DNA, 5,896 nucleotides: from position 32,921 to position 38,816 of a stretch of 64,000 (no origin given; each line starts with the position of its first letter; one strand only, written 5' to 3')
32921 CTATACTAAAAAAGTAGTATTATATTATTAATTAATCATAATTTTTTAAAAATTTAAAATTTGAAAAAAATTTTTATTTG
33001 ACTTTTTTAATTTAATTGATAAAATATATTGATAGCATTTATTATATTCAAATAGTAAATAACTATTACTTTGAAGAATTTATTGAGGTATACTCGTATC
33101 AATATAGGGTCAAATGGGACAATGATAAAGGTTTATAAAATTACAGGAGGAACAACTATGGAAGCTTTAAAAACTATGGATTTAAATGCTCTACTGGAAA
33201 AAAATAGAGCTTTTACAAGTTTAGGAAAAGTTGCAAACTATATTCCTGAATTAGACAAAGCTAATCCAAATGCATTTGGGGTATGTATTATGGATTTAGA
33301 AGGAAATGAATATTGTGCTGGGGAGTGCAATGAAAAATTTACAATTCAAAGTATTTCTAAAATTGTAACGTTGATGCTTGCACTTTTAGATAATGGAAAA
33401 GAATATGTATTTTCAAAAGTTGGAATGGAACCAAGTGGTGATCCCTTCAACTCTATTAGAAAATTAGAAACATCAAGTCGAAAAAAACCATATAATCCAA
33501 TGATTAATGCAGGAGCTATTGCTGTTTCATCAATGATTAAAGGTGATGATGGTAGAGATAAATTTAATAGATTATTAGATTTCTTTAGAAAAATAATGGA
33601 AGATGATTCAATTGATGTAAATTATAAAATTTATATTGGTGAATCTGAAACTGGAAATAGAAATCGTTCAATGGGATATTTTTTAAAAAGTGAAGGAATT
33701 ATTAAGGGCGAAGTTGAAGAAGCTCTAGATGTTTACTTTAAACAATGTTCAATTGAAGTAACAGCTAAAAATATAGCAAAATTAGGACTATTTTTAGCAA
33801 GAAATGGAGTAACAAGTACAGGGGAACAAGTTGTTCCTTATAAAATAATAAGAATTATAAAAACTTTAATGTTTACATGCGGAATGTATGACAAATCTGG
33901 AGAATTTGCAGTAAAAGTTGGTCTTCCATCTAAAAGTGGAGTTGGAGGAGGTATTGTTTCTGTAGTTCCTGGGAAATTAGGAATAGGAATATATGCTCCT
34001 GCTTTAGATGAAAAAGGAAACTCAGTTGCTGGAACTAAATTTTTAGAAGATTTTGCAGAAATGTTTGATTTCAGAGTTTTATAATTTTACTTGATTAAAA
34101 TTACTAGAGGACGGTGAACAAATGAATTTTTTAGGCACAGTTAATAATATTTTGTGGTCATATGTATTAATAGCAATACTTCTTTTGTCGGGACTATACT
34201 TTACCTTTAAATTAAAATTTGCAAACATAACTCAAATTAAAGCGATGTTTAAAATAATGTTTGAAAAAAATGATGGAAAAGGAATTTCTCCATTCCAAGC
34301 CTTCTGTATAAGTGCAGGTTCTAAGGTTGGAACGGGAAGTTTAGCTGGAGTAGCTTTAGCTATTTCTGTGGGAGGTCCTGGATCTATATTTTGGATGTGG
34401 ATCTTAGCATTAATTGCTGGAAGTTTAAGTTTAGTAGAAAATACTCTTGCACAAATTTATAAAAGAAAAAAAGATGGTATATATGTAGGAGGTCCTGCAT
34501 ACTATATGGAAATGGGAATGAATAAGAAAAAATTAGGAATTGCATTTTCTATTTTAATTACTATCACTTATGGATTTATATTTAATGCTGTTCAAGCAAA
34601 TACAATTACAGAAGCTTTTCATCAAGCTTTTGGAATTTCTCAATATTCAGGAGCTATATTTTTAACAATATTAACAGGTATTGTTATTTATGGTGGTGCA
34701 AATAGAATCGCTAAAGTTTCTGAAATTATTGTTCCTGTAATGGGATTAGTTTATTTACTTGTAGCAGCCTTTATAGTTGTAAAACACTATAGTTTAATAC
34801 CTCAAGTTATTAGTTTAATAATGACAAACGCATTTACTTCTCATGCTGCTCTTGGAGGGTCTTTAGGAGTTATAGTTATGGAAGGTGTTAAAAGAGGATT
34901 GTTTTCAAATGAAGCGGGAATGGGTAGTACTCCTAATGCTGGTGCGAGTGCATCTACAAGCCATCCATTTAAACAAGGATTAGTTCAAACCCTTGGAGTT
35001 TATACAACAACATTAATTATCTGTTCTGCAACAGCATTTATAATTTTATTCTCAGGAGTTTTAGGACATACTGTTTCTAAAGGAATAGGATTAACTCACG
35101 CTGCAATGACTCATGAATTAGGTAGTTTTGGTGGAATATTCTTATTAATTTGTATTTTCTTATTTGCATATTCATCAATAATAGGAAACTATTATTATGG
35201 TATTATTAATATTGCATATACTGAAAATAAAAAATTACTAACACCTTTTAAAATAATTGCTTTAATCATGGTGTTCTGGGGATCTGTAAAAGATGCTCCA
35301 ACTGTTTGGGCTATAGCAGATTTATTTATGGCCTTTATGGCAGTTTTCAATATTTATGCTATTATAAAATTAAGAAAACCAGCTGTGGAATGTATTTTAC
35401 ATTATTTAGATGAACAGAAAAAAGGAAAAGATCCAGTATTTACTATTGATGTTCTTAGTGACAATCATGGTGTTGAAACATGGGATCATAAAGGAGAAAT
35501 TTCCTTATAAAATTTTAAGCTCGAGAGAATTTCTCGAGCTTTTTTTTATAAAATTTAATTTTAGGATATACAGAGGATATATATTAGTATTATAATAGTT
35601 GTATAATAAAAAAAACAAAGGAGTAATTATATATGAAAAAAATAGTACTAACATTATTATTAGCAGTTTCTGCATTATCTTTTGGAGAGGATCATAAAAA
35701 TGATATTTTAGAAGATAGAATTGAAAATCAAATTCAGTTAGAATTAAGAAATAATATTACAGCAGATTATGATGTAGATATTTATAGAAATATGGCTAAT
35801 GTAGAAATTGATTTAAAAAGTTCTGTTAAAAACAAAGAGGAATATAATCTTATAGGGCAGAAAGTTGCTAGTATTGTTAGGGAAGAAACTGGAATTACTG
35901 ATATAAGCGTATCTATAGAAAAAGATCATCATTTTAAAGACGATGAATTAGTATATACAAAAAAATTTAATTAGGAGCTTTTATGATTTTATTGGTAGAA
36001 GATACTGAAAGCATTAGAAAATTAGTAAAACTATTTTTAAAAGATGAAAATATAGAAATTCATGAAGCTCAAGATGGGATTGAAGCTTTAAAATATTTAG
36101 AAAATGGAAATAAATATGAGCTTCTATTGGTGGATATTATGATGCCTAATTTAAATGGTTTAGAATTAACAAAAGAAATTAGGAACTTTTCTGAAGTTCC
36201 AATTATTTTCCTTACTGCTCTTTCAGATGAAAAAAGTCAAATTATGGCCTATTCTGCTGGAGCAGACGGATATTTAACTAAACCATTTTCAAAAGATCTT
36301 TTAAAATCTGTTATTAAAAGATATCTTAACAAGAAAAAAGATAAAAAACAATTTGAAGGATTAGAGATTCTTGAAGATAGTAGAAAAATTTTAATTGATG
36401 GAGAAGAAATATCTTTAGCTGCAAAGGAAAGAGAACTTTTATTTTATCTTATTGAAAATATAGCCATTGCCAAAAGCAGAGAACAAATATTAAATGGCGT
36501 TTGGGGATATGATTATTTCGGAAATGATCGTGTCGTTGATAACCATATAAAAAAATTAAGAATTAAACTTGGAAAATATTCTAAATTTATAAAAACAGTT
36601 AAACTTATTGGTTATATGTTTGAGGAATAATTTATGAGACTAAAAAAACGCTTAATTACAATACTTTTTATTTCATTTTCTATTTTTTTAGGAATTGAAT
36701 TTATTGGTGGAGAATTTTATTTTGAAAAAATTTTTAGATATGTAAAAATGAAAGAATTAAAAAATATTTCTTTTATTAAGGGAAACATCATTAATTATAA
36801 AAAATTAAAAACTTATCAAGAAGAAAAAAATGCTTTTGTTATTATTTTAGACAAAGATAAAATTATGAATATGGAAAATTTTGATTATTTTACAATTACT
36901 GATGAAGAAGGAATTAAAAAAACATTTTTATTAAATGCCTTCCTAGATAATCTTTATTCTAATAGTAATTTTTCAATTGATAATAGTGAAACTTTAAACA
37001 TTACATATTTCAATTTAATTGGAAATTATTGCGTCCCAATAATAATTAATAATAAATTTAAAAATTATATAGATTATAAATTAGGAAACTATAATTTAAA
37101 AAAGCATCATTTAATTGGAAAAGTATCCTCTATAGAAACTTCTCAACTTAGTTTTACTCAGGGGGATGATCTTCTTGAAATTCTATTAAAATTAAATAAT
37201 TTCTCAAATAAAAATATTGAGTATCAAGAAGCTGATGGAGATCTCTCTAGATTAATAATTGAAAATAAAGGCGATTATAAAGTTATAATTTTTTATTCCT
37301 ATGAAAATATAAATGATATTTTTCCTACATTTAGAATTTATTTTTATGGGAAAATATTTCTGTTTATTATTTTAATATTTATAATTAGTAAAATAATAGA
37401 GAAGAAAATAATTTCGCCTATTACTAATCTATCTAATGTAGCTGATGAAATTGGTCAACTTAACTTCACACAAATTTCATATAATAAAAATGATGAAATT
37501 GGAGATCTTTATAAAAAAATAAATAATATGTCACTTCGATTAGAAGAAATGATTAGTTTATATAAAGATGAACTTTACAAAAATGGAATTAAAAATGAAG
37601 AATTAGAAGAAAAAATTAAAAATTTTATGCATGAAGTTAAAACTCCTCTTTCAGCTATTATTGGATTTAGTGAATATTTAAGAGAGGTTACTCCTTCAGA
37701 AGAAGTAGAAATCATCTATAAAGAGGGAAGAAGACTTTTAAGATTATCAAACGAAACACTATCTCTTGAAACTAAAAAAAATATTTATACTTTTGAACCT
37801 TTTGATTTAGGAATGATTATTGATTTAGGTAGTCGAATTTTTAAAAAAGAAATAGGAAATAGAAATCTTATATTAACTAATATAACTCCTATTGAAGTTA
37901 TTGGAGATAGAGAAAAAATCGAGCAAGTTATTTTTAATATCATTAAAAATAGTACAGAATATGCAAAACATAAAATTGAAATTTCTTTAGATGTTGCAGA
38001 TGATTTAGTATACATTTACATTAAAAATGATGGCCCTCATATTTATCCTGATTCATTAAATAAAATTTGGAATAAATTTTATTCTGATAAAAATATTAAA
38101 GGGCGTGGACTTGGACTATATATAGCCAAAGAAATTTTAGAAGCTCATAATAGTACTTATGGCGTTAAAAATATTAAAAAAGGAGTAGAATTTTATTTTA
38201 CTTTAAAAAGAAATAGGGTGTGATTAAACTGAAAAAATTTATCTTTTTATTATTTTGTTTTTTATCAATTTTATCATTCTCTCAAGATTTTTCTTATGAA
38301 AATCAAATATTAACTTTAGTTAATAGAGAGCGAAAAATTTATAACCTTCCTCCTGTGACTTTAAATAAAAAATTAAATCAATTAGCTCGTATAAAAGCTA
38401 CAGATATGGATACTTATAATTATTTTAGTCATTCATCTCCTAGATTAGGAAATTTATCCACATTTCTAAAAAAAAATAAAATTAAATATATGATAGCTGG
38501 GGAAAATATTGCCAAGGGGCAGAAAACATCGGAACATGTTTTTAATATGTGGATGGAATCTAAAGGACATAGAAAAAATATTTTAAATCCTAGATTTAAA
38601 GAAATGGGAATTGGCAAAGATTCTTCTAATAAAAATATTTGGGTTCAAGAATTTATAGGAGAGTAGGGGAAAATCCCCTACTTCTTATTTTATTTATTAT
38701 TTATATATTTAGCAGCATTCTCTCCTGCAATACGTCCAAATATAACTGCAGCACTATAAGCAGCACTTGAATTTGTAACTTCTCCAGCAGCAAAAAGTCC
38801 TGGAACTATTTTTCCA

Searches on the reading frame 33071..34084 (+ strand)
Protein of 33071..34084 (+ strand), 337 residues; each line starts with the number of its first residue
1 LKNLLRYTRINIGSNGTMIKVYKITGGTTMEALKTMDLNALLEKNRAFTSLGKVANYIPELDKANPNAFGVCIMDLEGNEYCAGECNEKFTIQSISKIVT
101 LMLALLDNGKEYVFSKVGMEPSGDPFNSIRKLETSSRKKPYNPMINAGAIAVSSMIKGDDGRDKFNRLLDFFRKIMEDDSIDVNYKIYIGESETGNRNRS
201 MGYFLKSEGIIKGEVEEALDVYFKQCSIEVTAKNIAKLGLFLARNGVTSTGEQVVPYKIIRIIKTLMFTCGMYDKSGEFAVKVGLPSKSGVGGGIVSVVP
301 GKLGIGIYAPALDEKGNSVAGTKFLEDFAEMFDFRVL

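Call 51: search_protein_families(library=pfam, proteins=[window:33071-34084:+], max_evalue=0.0001)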
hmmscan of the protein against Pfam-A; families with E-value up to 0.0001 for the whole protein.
window:33071-34084:+ (337 aa): 1 family
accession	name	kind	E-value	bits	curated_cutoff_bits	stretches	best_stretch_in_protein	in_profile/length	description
PF04960.20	Glutaminase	-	3.5e-118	394.4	27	1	52-335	1-284/286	Glutaminase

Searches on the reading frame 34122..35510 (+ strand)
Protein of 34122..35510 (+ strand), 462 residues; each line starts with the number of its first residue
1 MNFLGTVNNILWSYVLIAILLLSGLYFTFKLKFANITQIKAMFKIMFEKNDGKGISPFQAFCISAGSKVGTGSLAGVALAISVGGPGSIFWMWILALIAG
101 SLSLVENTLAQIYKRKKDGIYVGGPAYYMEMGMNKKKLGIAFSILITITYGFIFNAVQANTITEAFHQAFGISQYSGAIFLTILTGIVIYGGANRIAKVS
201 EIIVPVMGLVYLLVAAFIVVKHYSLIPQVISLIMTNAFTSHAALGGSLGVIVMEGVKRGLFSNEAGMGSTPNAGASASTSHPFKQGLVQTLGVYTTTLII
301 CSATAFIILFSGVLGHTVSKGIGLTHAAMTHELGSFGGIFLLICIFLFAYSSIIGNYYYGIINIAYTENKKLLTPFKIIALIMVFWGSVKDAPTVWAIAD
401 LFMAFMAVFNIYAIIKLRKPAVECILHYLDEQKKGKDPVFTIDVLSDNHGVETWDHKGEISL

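Call 51: search_protein_families(library=pfam, proteins=[window:34122-35510:+], max_evalue=0.0001)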
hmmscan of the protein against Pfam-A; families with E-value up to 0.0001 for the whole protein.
window:34122-35510:+ (462 aa): 1 family
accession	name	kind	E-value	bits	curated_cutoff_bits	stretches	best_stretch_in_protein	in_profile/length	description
PF01235.23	Na_Ala_symp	-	9.6e-144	479.9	24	1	49-440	7-392/392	Sodium:alanine symporter family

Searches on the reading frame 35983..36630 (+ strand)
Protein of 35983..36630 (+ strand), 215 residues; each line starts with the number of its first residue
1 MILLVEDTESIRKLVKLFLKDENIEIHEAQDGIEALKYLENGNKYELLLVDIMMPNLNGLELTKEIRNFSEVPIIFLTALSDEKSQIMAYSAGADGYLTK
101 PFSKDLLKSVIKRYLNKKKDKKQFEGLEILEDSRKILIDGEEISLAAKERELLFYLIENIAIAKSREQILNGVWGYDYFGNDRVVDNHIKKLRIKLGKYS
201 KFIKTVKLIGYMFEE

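Call 55: search_protein_families(library=pfam, proteins=[window:35983-36630:+], max_evalue=0.0001)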
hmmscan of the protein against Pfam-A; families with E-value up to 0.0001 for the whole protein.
window:35983-36630:+ (215 aa): 2 families
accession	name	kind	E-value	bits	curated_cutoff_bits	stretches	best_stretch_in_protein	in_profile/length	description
PF00072.30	Response_reg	-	3.3e-29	101.7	30.2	1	2-111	1-110/111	Response regulator receiver domain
PF00486.34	Trans_reg_C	-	4.5e-21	75.1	26.2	1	140-213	1-77/77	Transcriptional regulatory protein, C terminal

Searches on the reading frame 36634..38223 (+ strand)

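Call 55: search_protein_families(library=pfam, proteins=[window:36634-38223:+], max_evalue=0.0001)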
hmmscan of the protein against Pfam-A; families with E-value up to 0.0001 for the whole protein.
window:36634-38223:+ (529 aa): 3 families
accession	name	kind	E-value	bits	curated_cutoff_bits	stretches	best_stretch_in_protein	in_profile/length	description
PF02518.31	HATPase_c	-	7e-17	62.3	26.4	1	424-526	1-109/111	Histidine kinase-, DNA gyrase B-, and HSP90-like ATPase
PF00512.31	HisKA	-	2.6e-10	40.6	26.9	1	329-380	7-62/66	His Kinase A (phospho-acceptor) domain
PF00672.30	HAMP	-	7.4e-06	26.6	25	1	258-305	5-53/53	HAMP domain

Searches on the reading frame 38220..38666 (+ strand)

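Call 55: search_protein_families(library=pfam, proteins=[window:38220-38666:+], max_evalue=0.0001)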
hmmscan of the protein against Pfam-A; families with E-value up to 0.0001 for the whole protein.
window:38220-38666:+ (148 aa): 1 family
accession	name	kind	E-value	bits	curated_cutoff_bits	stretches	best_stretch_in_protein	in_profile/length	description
PF00188.32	CAP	-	2e-20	74.2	21.1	1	31-145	1-117/117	Cysteine-rich secretory protein family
